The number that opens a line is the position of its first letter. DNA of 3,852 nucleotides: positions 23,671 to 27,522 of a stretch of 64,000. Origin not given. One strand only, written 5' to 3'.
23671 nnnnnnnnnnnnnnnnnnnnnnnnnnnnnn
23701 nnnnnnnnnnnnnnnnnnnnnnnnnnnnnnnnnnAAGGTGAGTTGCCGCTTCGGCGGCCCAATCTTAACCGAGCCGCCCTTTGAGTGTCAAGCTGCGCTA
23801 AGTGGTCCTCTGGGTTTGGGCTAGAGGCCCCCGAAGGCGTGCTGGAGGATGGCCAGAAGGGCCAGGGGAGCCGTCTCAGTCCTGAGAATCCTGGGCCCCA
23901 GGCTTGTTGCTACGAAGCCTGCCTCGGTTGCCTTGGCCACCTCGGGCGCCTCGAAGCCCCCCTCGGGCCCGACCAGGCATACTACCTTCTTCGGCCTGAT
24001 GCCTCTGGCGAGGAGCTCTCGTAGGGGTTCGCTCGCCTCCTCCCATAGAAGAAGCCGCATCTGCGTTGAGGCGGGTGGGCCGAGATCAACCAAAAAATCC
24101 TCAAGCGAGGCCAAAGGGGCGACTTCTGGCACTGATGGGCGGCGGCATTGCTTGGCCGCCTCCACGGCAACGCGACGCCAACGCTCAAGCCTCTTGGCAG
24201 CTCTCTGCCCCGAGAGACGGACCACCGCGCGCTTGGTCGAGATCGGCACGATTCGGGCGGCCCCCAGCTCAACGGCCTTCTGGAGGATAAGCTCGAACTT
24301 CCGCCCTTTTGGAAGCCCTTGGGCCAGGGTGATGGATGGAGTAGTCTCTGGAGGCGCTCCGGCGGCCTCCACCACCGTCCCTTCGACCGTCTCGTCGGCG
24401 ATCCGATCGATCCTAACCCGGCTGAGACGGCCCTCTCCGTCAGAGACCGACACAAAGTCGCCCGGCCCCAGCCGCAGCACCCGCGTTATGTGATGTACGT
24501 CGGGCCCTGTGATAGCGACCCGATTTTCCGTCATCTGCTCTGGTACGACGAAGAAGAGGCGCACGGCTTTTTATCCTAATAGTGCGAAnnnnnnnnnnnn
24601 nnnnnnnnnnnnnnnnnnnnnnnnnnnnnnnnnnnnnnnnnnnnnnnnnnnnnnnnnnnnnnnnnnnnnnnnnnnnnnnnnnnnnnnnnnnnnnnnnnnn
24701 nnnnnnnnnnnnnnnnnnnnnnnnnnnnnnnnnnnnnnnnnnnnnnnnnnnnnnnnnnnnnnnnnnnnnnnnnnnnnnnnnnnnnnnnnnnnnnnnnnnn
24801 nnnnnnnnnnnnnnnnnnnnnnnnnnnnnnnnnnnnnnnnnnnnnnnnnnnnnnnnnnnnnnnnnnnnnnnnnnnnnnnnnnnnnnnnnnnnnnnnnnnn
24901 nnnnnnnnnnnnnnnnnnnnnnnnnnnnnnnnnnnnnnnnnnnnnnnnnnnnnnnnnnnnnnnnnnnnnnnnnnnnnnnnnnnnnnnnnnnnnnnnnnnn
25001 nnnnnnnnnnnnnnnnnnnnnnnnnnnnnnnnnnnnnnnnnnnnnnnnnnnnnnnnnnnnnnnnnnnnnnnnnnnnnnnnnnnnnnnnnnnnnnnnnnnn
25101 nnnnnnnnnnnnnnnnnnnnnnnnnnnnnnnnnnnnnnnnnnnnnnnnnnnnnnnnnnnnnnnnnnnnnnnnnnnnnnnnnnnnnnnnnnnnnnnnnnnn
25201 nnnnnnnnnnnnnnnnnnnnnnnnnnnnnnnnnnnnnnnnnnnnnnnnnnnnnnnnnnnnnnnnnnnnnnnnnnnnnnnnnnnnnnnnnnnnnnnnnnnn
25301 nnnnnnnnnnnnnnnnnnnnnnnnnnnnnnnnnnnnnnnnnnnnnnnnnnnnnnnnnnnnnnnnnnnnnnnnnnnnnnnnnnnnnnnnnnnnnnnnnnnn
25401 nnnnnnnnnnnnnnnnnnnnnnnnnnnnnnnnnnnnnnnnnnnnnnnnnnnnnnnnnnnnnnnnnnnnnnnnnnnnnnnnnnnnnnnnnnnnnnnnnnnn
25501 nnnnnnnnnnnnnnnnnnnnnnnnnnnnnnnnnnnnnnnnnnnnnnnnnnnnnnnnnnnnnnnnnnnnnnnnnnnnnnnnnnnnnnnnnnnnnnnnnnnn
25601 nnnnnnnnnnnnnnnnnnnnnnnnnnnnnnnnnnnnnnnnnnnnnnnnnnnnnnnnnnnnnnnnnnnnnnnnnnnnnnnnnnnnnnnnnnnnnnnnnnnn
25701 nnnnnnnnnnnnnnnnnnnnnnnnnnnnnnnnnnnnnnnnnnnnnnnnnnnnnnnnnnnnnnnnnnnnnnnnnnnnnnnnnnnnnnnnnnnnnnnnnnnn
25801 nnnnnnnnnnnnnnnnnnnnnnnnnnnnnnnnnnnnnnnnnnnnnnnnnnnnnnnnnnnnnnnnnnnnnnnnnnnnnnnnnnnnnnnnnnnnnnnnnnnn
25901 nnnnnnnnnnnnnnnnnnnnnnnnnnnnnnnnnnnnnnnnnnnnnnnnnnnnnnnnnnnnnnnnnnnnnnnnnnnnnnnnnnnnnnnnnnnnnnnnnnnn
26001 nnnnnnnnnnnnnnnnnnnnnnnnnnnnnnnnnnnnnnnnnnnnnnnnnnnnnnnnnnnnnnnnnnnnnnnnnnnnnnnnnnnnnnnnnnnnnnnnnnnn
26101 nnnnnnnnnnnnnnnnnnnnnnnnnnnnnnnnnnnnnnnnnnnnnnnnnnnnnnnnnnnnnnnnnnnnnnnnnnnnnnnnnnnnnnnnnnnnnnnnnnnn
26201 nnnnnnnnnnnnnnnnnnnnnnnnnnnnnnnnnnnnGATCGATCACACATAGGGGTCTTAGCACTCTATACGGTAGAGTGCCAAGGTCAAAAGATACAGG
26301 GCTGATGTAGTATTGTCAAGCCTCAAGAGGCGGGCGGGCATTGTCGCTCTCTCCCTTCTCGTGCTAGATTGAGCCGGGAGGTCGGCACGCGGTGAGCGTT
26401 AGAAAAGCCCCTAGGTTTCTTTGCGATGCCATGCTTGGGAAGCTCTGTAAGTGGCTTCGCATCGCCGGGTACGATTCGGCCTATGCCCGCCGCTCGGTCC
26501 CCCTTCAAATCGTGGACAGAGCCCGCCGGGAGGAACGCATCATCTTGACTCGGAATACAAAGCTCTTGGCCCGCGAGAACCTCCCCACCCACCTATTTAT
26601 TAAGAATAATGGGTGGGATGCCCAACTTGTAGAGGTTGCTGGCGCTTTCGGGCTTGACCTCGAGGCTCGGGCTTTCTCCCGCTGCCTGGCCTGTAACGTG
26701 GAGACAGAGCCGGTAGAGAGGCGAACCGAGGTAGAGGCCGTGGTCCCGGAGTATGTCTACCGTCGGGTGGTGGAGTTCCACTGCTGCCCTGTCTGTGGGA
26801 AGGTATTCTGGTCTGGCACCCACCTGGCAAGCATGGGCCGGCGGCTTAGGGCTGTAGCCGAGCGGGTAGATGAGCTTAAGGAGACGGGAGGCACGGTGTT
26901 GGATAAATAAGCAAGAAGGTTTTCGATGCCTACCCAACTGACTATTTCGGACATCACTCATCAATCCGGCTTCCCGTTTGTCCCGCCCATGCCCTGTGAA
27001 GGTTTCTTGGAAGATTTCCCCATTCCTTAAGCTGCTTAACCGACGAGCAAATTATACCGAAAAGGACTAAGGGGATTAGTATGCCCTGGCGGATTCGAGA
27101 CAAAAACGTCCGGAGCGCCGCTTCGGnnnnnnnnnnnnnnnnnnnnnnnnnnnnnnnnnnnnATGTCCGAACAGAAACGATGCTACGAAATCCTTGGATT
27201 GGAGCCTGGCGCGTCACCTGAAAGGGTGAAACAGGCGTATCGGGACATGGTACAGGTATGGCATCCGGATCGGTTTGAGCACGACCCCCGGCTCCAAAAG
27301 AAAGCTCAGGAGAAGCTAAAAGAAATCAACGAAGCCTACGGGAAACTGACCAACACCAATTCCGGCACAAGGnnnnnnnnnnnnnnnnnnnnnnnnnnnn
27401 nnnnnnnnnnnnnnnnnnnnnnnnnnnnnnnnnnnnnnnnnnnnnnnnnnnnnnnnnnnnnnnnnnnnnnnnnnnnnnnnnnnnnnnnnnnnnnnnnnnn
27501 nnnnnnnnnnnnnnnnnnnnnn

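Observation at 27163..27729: J-domain fused to a PilZ (c-di-GMP receptor) domain, in lower-GC DNA beside the hrcA-grpE operon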

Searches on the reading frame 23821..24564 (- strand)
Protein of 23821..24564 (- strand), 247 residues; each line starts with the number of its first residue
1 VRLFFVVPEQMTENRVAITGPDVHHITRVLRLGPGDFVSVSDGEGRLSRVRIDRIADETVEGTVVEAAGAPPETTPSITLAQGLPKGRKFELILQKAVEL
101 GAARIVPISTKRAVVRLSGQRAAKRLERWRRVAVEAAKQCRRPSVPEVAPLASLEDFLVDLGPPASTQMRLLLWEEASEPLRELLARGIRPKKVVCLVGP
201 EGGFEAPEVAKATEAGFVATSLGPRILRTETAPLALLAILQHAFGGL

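Call 71: search_protein_families(library=ncbifam, proteins=[window:23821-24564:-], max_evalue=0.00001)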
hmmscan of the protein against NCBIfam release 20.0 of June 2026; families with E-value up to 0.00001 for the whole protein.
window:23821-24564:- (247 aa): 23 families
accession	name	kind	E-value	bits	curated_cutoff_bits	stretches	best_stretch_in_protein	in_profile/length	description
NF008709.0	PRK11713.7-4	equivalog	5e-80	268.4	292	1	1-247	1-245/246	16S rRNA (uracil(1498)-N(3))-methyltransferase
NF008692.0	PRK11713.1-5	equivalog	2e-66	223.9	196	1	4-246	6-245/246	16S rRNA (uracil(1498)-N(3))-methyltransferase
TIGR00046.1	TIGR00046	subfamily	6.6e-56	189.3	41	1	4-245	4-238/240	RsmE family RNA methyltransferase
NF008707.0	PRK11713.7-2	equivalog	2.1e-53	181.2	327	1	3-244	13-253/255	16S rRNA (uracil(1498)-N(3))-methyltransferase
NF008691.0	PRK11713.1-4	equivalog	9.4e-53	178.9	279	1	1-240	1-244/252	16S rRNA (uracil(1498)-N(3))-methyltransferase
NF008693.0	PRK11713.2-3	equivalog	2.3e-50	171.1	210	1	3-243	5-241/246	16S rRNA (uracil(1498)-N(3))-methyltransferase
NF008705.0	PRK11713.6-4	equivalog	8.3e-49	166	343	1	1-238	1-232/248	16S rRNA (uracil(1498)-N(3))-methyltransferase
NF008711.0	PRK11713.7-6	equivalog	6.9e-47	160.2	304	1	2-241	4-239/244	16S rRNA (uracil(1498)-N(3))-methyltransferase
NF008706.0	PRK11713.7-1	equivalog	1.7e-45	155.6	273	1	10-245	10-231/232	16S rRNA (uracil(1498)-N(3))-methyltransferase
NF008697.0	PRK11713.4-1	equivalog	2.9e-45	154.5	234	1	5-241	8-240/250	16S rRNA (uracil(1498)-N(3))-methyltransferase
NF008690.0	PRK11713.1-1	equivalog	6.8e-45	153.3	342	1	12-247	14-242/243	16S rRNA (uracil(1498)-N(3))-methyltransferase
NF008703.0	PRK11713.6-2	equivalog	3.4e-43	147.5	291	1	1-239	4-234/242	16S rRNA (uracil(1498)-N(3))-methyltransferase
NF008696.0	PRK11713.3-5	equivalog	1.5e-37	129.3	234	1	5-245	10-243/248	16S rRNA (uracil(1498)-N(3))-methyltransferase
NF008702.0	PRK11713.6-1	equivalog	2.8e-31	108.5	269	1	1-235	1-224/235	16S rRNA (uracil(1498)-N(3))-methyltransferase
NF008694.0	PRK11713.3-2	equivalog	1.1e-30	106.8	234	1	3-241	10-238/245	16S rRNA (uracil(1498)-N(3))-methyltransferase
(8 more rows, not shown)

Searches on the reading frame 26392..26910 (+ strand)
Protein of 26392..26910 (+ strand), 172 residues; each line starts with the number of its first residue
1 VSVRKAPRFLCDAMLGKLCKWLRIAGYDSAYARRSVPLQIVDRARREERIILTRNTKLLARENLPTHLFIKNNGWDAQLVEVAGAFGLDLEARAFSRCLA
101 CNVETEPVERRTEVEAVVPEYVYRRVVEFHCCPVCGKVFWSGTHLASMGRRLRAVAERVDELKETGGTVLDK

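Call 4: search_protein_families(library=pfam, proteins=[window:26392-26910:+], max_evalue=1)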
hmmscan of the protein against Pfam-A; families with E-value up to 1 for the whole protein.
window:26392-26910:+ (172 aa): 6 families
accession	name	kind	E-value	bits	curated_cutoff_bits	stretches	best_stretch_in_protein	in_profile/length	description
PF01927.22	Mut7-C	-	9.7e-42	143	23.3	1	7-151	1-145/146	Mut7-C RNAse domain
PF13912.12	zf-C2H2_6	-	0.011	16.2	25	1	130-143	2-15/27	C2H2-type zinc finger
PF18480.7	DUF5615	-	0.018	15.4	23.8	1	8-56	2-56/110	Domain of unknown function (DUF5615)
PF04423.19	Rad50_zn_hook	-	0.045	14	24.3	1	130-159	20-48/52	Rad50 zinc hook motif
PF21533.2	EHMT1-2_CRR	-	0.076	13.8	27.5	1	118-145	35-62/94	Histone-lysine N-methyltransferase EHMT1/EHMT2, Cys-rich region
PF13894.12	zf-C2H2_4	-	0.087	14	27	1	130-145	1-16/24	C2H2-type zinc finger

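Call 70: search_protein_families(library=padloc, proteins=[window:26392-26910:+], max_evalue=0.01)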
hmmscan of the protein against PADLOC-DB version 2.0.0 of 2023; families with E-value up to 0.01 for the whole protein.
window:26392-26910:+ (172 aa): 0 families

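Call 71: search_protein_families(library=ncbifam, proteins=[window:26392-26910:+], max_evalue=0.00001)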
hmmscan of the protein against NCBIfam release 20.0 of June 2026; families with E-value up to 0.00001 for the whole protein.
window:26392-26910:+ (172 aa): 0 families

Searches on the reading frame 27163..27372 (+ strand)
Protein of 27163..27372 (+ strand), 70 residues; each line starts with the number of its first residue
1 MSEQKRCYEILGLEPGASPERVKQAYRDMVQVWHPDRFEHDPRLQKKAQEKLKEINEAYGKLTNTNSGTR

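Call 68: search_solved_structures(query=window:27163-27372:+, max_evalue=0.00001, show_alignments=5)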
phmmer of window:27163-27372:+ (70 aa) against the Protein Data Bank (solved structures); distinct sequences matched with E-value up to 0.00001: 28.
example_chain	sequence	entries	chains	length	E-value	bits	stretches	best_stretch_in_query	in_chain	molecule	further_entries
2dmx_A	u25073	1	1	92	2.1e-10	43.8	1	6-65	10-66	DnaJ homolog subfamily B member 8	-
6u3r_A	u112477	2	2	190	2e-09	40.7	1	7-64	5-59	DnaJ homolog subfamily B member 6,DnaJ homolog subfamily B member 6 | DnaJ homolog subfamily B member 6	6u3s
9dyv_A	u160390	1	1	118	8.5e-08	35.5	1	2-64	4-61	Chaperone protein DnaJ 2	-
1hdj_A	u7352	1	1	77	8.8e-08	35.5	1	5-64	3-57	HUMAN HSP40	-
1bqz_A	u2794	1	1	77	9.3e-08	35.4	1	6-66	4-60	DNAJ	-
4j7z_A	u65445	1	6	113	1.5e-07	34.8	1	4-64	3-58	Chaperone protein DnaJ 2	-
5nro_B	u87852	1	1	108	1.9e-07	34.4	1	6-66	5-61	Chaperone protein DnaJ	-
2ej7_A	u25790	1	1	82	1.9e-07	34.4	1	7-65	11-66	HCG3 gene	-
6rzy_A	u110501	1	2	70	2e-07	34.4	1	7-65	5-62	Heat shock protein 40, type II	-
1bq0_A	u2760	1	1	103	2.1e-07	34.3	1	6-66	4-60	DNAJ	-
6z5n_A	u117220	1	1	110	2.3e-07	34.2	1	5-64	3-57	DnaJ homolog subfamily B member 1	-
1xbl_A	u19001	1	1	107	2.4e-07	34.1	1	6-66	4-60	DNAJ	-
6psi_A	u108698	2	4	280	3.9e-07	33.4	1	2-64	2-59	Chaperone protein DnaJ 2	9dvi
2lgw_A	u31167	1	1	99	5e-07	33.1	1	7-64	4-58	DnaJ homolog subfamily B member 2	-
4j80_A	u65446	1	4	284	6.8e-07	32.7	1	2-64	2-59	Chaperone protein DnaJ 2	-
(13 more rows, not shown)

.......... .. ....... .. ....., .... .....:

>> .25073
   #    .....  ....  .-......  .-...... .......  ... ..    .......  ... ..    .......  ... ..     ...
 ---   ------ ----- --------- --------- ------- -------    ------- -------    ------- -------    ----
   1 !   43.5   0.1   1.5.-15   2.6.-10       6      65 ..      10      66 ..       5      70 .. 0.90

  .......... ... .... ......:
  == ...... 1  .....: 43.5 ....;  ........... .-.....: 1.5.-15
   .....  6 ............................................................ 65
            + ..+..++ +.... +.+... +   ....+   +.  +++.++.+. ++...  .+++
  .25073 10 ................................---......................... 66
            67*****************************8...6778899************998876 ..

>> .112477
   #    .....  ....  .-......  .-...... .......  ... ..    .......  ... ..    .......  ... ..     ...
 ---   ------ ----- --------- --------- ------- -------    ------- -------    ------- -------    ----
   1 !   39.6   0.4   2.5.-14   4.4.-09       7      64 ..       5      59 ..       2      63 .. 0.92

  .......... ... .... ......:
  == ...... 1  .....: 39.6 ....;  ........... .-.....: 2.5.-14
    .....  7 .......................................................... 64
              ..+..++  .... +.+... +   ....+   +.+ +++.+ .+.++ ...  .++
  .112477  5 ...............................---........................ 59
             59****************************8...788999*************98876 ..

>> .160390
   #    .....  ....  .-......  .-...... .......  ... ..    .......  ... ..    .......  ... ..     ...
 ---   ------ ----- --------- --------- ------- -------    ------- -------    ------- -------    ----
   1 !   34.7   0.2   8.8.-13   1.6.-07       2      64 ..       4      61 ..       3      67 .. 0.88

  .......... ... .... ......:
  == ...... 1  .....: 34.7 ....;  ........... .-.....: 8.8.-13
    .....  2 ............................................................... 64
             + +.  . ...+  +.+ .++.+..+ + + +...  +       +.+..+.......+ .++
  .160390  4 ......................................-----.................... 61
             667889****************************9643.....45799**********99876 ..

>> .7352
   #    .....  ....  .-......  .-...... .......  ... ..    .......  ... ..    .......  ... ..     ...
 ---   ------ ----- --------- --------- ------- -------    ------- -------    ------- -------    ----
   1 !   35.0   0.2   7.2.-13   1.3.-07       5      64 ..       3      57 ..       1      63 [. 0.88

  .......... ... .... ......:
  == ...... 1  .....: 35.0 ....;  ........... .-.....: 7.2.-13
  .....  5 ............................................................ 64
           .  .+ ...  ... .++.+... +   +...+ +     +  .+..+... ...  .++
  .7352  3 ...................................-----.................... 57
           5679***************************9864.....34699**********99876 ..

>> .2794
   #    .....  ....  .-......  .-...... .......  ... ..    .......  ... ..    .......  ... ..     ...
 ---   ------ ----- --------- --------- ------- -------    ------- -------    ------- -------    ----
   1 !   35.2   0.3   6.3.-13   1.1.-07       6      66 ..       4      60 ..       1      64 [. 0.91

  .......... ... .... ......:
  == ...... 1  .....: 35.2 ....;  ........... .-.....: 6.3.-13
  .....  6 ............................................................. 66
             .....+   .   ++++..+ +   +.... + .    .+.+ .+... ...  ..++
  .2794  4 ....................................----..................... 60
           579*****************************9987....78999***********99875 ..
